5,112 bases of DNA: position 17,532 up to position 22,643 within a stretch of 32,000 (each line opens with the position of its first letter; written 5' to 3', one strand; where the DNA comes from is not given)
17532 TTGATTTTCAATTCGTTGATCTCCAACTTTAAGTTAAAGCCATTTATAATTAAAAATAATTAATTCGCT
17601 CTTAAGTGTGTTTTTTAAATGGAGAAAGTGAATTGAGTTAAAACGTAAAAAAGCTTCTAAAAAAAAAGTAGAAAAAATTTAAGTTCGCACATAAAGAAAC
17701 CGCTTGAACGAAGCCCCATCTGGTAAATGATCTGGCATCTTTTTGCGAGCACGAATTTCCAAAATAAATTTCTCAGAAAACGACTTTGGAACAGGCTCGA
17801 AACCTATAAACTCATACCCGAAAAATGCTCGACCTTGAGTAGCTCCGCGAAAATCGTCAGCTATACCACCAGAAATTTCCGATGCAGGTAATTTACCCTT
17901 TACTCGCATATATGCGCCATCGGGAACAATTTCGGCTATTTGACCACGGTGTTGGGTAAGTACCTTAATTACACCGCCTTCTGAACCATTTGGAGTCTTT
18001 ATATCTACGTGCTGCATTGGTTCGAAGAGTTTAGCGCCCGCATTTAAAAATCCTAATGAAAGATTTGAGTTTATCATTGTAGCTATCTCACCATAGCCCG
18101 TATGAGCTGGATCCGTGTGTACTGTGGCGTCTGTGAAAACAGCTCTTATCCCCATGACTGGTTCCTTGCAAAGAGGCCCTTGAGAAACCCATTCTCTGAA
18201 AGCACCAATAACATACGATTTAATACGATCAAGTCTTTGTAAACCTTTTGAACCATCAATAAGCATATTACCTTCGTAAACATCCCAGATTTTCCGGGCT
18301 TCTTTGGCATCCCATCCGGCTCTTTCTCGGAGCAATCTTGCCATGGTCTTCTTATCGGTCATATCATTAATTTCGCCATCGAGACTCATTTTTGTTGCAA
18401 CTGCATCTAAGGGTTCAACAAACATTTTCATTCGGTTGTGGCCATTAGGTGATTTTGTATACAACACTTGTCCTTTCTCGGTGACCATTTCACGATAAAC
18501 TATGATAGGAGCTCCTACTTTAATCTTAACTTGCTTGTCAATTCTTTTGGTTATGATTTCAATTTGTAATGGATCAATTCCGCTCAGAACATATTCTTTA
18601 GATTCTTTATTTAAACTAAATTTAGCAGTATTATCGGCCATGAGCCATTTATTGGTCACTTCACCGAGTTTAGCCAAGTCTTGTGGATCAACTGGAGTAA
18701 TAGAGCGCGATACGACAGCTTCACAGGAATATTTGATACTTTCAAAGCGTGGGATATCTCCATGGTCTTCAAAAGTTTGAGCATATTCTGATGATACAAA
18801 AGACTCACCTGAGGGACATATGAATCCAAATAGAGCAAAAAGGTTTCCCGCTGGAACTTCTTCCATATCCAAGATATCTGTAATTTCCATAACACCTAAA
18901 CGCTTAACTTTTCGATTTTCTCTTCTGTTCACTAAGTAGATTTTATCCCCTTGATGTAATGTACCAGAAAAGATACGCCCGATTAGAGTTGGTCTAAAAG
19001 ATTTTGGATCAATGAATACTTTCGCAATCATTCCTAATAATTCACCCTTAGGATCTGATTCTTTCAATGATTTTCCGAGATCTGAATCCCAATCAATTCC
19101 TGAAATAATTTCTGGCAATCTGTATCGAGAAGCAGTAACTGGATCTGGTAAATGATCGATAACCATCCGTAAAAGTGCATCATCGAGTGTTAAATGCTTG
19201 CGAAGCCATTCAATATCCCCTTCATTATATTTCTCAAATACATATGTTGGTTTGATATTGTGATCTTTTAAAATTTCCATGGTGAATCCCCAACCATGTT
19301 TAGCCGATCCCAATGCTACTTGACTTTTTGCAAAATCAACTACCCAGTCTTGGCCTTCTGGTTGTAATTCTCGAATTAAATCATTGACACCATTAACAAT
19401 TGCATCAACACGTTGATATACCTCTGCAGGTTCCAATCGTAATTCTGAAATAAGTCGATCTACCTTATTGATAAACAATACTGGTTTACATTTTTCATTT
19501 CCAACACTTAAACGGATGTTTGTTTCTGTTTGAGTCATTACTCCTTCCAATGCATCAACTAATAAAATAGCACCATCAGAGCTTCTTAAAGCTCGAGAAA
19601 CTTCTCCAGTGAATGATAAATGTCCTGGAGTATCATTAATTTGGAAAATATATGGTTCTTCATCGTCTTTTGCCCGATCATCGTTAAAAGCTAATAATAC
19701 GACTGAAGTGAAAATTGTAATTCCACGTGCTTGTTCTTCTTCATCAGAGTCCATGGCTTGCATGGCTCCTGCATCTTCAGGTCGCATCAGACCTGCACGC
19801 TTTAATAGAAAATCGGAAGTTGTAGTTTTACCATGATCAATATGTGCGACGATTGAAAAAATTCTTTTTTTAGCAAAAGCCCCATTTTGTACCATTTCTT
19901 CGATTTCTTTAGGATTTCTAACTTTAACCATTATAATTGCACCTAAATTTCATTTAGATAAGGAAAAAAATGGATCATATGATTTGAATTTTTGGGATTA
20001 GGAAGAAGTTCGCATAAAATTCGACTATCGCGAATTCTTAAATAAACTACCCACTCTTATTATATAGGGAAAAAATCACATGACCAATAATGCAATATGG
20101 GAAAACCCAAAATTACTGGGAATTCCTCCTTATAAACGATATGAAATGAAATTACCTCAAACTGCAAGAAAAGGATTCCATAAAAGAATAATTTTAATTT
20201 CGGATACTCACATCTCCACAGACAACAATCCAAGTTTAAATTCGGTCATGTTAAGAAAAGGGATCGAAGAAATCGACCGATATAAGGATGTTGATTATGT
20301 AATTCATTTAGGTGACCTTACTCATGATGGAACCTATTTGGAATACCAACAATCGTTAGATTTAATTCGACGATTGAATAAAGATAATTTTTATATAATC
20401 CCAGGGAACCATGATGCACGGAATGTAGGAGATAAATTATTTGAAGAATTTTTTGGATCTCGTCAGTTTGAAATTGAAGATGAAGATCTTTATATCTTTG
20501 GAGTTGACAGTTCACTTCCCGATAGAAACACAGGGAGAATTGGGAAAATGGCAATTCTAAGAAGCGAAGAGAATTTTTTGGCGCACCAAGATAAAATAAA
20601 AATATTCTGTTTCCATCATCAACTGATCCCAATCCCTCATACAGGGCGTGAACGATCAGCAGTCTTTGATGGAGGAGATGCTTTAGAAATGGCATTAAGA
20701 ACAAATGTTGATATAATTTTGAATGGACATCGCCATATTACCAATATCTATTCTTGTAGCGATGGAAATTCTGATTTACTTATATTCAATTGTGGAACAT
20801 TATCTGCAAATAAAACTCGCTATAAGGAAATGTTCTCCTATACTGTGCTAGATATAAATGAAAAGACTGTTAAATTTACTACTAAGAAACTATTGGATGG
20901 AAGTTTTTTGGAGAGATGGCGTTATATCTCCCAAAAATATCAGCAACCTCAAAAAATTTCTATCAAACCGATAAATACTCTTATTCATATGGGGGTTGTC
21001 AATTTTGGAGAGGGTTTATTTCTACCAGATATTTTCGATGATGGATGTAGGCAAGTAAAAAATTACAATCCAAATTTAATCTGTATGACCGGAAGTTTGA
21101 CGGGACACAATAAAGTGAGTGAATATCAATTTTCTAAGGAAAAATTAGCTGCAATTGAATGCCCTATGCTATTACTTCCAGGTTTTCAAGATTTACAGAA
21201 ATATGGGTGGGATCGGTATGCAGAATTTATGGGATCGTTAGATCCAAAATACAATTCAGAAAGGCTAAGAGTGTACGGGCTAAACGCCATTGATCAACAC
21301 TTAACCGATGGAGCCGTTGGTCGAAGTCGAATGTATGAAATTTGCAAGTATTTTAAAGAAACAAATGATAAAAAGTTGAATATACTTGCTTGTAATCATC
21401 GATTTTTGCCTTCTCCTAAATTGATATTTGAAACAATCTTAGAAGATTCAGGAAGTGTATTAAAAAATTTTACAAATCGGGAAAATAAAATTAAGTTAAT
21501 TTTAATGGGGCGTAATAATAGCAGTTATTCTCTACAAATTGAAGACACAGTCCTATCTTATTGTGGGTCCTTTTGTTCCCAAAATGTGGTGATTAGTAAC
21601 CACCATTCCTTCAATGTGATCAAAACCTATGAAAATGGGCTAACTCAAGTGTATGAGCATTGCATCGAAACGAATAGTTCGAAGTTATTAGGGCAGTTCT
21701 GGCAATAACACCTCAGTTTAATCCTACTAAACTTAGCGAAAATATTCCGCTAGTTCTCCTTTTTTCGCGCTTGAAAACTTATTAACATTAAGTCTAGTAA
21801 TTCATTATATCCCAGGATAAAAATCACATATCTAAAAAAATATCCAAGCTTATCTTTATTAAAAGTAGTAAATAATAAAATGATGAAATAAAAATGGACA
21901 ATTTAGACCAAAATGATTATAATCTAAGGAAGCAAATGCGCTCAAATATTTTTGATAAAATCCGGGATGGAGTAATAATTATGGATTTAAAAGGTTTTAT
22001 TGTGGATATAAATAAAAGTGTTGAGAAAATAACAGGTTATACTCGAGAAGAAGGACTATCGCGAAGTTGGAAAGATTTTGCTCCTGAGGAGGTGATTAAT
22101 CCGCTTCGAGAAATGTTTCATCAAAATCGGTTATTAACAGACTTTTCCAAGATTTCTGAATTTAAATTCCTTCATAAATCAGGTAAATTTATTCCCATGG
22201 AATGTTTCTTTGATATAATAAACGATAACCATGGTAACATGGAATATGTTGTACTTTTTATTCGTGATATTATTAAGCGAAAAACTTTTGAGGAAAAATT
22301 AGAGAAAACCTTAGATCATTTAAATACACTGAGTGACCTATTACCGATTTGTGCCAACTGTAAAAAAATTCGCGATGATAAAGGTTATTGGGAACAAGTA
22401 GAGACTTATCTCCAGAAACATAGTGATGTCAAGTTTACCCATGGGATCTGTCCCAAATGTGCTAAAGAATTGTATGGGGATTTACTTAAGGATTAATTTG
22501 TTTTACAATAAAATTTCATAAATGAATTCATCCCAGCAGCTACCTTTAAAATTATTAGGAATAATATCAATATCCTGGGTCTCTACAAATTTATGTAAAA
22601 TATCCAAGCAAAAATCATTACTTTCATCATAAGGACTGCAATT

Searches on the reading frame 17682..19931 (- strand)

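Call 84: search_protein_families(library=pfam, proteins=[window:17682-19931:-], max_evalue=0.00001)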
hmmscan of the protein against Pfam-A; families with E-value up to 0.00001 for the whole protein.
window:17682-19931:- (750 aa): 5 families
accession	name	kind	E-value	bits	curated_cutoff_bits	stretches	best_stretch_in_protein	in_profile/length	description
PF00009.33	GTP_EFTU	-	5.4e-43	147.2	26.5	1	22-262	3-187/188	Elongation factor Tu GTP binding domain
PF00679.30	EFG_C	-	2.8e-20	72.6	27.9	1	635-720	2-87/89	Elongation factor G C-terminus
PF03764.24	EFG_IV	-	6.7e-16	58.6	24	1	525-622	11-111/121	Elongation factor G, domain IV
PF14492.12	EFG_III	-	1.1e-11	45.1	27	1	404-472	3-71/75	Elongation Factor G, domain III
PF03144.31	GTP_EFTU_D2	-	3.6e-06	27.7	30.3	0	317-369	5-62/73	Elongation factor Tu domain 2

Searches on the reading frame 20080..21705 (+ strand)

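Call 84: search_protein_families(library=pfam, proteins=[window:20080-21705:+], max_evalue=0.00001)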
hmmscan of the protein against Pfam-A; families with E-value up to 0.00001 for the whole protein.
window:20080-21705:+ (542 aa): 2 families
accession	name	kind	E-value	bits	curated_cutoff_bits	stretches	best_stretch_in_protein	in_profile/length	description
PF00149.33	Metallophos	-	2.8e-18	67.5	21.5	1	36-220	2-190/191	Calcineurin-like phosphoesterase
PF12850.12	Metallophos_2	-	2e-11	44.6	27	1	36-261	2-153/154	Calcineurin-like phosphoesterase superfamily domain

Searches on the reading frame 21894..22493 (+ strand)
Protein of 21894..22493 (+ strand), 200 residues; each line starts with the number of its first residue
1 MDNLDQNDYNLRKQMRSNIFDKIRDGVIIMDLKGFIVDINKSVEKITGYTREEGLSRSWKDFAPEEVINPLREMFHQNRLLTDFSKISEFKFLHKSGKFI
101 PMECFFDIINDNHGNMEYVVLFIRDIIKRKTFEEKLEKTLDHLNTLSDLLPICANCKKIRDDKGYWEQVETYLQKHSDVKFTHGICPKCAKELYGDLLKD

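Call 84: search_protein_families(library=pfam, proteins=[window:21894-22493:+], max_evalue=0.00001)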
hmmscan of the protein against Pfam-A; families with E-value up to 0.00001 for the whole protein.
window:21894-22493:+ (200 aa): 4 families
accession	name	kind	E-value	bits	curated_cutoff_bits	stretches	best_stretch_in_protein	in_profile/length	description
PF13426.13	PAS_9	-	2.6e-13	50.6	27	1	25-126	2-101/103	PAS domain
PF00989.32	PAS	-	4.1e-13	49.8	22.6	1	15-126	2-113/113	PAS fold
PF08447.18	PAS_3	-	1.4e-08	35.3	25.6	1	37-120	2-86/89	PAS fold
PF08448.16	PAS_4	-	4.5e-08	33.7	23.1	1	20-130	1-109/110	PAS fold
